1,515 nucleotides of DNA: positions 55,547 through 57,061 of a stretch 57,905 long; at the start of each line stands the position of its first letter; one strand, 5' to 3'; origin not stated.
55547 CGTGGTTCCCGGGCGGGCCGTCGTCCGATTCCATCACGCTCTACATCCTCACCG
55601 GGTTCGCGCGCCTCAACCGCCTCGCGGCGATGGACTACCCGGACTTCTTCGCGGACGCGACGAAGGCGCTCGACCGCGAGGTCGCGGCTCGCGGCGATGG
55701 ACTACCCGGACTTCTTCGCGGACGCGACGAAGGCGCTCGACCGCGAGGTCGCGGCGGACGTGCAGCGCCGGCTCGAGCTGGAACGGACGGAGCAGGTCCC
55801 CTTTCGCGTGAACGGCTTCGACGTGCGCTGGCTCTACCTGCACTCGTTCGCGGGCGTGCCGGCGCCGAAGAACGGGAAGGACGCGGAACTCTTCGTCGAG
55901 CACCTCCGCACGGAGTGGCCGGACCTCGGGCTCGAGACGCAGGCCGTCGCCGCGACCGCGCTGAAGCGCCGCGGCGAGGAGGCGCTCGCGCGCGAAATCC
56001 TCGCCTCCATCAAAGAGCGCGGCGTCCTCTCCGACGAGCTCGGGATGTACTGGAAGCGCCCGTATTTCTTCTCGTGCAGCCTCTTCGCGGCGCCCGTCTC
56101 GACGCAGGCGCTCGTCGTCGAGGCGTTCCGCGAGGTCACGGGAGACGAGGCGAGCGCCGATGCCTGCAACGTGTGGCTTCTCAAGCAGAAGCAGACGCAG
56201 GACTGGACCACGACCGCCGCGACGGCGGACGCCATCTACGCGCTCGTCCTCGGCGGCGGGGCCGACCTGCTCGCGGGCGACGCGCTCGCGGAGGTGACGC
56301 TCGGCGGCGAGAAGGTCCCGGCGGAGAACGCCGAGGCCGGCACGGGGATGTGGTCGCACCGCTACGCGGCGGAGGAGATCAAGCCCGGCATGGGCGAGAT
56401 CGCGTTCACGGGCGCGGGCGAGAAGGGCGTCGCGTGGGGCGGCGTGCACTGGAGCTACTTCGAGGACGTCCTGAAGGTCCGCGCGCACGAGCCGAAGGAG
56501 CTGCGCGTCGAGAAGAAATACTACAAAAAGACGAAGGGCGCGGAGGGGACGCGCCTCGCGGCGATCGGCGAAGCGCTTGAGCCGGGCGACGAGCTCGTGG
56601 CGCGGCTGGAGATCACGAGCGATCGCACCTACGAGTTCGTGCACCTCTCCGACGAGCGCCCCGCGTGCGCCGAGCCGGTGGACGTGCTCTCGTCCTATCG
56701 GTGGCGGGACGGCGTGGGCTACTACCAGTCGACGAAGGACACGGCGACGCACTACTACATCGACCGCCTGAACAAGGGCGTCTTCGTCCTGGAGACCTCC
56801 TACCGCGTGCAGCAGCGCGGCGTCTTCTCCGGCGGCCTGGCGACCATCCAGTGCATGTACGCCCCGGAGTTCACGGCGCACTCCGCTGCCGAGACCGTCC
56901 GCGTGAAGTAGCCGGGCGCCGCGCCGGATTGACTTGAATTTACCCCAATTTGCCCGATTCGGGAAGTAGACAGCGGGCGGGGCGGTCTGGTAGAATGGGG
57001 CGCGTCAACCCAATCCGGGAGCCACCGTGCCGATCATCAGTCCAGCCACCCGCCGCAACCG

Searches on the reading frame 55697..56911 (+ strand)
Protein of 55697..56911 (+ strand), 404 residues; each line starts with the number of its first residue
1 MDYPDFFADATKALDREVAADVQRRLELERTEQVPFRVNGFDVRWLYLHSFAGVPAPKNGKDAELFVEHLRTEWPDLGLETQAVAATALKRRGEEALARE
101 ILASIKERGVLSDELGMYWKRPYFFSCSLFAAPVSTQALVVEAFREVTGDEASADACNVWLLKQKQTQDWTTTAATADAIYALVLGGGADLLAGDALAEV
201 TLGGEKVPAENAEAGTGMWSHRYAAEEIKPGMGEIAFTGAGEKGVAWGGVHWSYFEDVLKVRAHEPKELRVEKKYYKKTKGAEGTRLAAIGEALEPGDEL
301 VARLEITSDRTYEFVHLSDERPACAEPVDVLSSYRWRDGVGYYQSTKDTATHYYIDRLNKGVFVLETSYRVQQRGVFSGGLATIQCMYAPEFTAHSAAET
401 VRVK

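Call 25: search_protein_families(library=pfam, proteins=[window:55697-56911:+], max_evalue=0.001)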
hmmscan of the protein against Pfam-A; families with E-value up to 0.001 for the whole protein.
window:55697-56911:+ (404 aa): 1 family
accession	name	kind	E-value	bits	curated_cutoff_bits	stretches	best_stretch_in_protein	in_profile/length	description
PF17973.7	bMG10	-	3e-30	105.5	26.2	1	269-391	2-131/131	Bacterial Alpha-2-macroglobulin MG10 domain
